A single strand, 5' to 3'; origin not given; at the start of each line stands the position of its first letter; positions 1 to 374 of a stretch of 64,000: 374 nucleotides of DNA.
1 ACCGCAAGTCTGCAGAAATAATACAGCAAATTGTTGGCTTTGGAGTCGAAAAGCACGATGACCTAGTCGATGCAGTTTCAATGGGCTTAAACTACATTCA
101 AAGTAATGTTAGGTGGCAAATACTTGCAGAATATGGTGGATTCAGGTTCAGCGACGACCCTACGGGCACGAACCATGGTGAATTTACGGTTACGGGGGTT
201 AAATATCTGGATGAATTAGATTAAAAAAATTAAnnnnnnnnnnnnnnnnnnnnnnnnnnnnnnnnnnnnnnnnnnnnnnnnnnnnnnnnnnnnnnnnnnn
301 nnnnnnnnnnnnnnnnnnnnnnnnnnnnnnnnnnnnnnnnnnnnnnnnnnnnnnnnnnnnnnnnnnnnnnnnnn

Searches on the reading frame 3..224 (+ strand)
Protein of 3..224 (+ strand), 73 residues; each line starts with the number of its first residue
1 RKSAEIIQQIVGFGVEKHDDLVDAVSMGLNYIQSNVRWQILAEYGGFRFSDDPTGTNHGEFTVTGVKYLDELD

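Call 54: search_protein_families(library=phrogs, proteins=[window:3-224:+], max_evalue=0.01)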
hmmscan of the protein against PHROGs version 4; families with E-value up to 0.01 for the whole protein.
window:3-224:+ (73 aa): 1 family
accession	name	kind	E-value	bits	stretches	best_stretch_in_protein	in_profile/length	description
phrog_38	-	head and packaging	2.4e-05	24.2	1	3-42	672-713/760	terminase large subunit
